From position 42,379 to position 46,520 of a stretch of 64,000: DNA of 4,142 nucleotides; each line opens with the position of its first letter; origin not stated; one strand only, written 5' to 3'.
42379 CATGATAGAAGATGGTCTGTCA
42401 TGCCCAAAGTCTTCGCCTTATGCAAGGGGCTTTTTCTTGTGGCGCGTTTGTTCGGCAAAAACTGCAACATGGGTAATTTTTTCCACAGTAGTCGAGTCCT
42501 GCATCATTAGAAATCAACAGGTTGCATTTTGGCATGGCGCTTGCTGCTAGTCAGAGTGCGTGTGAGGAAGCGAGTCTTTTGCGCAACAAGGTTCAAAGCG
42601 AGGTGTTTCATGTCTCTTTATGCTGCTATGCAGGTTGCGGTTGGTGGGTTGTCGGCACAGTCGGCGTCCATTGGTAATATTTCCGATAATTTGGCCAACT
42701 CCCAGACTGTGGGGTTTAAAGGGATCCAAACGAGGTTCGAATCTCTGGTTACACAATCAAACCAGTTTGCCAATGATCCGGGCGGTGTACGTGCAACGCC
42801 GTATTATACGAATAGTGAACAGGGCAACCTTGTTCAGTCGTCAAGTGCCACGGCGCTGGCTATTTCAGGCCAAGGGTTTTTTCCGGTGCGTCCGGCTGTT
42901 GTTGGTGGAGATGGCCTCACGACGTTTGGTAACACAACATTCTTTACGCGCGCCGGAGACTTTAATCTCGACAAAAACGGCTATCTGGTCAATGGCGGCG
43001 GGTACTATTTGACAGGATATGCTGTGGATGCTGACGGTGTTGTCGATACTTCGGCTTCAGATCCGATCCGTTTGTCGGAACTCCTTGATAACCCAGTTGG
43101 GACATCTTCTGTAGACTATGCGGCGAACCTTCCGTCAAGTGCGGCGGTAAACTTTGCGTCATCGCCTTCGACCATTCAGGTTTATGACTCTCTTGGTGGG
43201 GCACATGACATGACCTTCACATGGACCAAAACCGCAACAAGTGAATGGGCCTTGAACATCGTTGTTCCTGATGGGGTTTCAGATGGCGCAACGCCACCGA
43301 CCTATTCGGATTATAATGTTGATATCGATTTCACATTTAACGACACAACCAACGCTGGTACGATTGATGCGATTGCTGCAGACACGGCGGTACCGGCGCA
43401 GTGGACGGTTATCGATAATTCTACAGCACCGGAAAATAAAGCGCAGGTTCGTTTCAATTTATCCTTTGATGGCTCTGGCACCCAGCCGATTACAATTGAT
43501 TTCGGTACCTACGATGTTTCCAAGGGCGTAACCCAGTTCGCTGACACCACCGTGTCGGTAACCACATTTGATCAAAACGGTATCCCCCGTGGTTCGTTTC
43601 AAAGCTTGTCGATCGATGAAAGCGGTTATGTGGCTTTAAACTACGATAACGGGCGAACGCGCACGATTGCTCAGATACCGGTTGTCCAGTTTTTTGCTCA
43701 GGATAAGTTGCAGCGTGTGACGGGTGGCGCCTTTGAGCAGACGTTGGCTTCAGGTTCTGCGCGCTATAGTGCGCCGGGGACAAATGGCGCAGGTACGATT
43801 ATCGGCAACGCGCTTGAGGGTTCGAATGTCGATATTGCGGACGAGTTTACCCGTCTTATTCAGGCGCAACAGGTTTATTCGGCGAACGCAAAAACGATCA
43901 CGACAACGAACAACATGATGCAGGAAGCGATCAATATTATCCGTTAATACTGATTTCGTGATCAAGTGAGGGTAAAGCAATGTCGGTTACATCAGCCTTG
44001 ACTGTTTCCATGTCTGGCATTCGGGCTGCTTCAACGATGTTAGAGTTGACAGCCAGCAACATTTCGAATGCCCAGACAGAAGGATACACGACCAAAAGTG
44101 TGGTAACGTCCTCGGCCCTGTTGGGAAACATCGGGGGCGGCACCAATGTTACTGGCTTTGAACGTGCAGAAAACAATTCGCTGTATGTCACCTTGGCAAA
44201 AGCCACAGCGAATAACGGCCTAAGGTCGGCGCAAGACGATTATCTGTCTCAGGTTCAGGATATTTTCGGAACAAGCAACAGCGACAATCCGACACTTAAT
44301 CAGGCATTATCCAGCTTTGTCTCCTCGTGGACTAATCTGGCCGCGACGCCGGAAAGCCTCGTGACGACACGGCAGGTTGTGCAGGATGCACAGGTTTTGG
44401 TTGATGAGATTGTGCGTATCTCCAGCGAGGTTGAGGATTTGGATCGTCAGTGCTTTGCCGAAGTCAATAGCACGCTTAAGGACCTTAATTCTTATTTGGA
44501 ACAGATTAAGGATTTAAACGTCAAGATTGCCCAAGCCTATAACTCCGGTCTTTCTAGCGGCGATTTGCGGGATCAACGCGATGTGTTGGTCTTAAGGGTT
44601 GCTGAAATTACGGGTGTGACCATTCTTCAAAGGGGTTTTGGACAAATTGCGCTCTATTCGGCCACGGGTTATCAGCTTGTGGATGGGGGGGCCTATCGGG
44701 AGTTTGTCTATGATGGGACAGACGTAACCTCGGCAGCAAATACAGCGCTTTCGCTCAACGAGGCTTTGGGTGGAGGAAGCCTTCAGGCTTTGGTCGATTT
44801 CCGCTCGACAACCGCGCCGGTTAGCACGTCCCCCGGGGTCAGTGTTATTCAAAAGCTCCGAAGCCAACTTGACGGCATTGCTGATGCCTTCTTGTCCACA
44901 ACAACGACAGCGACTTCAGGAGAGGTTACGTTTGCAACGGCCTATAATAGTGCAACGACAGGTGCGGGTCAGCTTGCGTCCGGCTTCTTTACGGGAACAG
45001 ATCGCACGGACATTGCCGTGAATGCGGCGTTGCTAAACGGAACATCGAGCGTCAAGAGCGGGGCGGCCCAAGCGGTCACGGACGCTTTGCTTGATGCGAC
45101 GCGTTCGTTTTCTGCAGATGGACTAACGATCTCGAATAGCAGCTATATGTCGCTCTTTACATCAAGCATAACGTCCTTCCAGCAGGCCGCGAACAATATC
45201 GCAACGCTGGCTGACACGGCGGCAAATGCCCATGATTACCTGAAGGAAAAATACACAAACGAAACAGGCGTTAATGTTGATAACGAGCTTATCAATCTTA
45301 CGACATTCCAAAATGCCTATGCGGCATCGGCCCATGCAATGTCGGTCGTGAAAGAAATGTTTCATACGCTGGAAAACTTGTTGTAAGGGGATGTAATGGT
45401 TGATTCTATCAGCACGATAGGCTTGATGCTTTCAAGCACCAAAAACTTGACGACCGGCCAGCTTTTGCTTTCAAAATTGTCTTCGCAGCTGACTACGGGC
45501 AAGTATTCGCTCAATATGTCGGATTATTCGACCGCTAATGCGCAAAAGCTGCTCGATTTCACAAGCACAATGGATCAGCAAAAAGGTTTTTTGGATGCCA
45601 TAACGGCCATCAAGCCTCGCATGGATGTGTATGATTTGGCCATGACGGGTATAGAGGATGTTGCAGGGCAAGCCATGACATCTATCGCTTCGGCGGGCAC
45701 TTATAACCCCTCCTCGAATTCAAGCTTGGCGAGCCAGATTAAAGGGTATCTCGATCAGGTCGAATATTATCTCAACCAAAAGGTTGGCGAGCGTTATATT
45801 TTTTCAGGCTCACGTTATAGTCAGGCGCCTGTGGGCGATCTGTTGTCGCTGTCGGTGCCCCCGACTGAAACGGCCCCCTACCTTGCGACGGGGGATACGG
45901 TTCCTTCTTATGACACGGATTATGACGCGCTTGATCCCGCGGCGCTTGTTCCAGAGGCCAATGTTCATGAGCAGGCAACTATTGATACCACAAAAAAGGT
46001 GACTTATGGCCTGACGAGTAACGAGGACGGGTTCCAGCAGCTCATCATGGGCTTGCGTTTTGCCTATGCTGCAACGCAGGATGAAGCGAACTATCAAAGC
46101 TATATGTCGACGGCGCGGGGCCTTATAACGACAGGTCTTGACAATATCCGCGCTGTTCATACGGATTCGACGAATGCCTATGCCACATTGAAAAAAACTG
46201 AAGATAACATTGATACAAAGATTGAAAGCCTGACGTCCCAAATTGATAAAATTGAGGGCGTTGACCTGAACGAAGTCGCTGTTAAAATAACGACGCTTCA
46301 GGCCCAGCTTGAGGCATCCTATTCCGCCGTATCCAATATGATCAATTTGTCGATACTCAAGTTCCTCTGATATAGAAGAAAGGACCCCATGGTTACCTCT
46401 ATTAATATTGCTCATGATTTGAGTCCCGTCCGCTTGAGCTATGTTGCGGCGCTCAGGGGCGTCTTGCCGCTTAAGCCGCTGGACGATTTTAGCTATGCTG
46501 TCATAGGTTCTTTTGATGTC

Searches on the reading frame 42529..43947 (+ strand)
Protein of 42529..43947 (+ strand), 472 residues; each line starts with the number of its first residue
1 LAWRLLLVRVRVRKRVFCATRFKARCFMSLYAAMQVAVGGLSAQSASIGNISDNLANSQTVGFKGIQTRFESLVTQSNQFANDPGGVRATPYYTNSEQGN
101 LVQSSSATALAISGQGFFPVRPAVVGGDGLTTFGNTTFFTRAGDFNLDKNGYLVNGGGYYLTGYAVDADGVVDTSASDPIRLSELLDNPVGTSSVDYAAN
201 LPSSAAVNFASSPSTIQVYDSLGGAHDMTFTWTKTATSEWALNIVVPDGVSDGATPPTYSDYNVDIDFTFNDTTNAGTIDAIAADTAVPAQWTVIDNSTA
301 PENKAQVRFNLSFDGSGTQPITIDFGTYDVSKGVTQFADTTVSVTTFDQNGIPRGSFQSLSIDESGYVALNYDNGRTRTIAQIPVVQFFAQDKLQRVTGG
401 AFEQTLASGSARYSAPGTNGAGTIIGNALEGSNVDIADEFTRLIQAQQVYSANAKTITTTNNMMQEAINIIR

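Call 8: search_protein_families(library=pfam, proteins=[window:42529-43947:+], max_evalue=0.001)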
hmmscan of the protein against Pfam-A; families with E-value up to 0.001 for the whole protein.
window:42529-43947:+ (472 aa): 4 families
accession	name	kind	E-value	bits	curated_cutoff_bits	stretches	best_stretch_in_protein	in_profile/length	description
PF06429.18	Flg_bbr_C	-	1.6e-15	56.8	23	1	427-470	3-46/46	Flagellar basal body rod FlgEFG protein C-terminal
PF07559.19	FlgE_D2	-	1.6e-13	51.8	22.7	1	212-351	22-141/142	Flagellar basal body protein FlaE D2 domain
PF22692.1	LlgE_F_G_D1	-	5.4e-07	30.1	27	1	111-163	1-43/64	Flagellar hook protein FlgE/F/G D1 domain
PF00460.25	Flg_bb_rod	-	1.4e-05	25.3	20.7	1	34-64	1-31/31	Flagella basal body rod protein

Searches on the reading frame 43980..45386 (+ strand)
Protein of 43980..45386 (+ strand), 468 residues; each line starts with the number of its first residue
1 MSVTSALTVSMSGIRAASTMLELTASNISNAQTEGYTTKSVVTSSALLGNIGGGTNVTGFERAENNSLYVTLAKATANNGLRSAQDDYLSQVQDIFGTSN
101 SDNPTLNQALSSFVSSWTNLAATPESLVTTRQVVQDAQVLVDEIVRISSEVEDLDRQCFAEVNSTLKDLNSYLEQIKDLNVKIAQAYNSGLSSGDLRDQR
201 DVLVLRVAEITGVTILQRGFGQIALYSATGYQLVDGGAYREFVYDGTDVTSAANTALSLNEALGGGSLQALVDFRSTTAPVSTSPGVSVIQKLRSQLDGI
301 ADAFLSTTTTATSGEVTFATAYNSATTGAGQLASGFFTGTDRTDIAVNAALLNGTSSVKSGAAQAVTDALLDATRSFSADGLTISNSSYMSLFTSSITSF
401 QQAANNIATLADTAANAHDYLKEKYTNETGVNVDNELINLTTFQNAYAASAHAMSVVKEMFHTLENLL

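Call 8: search_protein_families(library=pfam, proteins=[window:43980-45386:+], max_evalue=0.001)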
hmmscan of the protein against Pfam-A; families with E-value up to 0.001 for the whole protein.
window:43980-45386:+ (468 aa): 3 families
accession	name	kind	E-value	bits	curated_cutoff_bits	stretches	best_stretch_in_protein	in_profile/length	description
PF22638.1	FlgK_D1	-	5.2e-35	121.6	28.6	1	89-308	1-214/233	Flagellar hook-associated protein FlgK helical domain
PF06429.18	Flg_bbr_C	-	1e-07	31.8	23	1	425-467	4-46/46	Flagellar basal body rod FlgEFG protein C-terminal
PF00460.25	Flg_bb_rod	-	0.00014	22.2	20.7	1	8-37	2-31/31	Flagella basal body rod protein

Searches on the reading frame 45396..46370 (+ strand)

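Call 9: search_protein_families(library=ncbifam, proteins=[window:45396-46370:+], max_evalue=0.001)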
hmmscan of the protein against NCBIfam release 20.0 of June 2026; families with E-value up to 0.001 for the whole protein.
window:45396-46370:+ (324 aa): 6 families
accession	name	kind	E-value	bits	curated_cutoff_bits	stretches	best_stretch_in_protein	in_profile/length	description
NF006489.0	PRK08913.1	equivalog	1.4e-32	113.4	217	1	24-324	24-302/303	flagellin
TIGR02550.1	flagell_flgL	equivalog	7.5e-30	104.5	127.2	2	5-146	2-145/387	flagellar hook-associated protein FlgL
NF004669.0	PRK06008.1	equivalog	6.6e-24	84.9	230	2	195-324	216-348/348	flagellar hook-associated family protein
NF005980.0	PRK08073.1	equivalog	2.3e-08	33.6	291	1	25-146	23-145/287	flagellar hook-associated protein 3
NF005187.0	PRK06663.1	equivalog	2.4e-08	33.2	337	1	14-145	13-146/419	flagellar hook-associated protein 3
NF009361.0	PRK12717.1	equivalog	8.3e-05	21.3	407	0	5-145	3-145/524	flagellar hook-associated protein 3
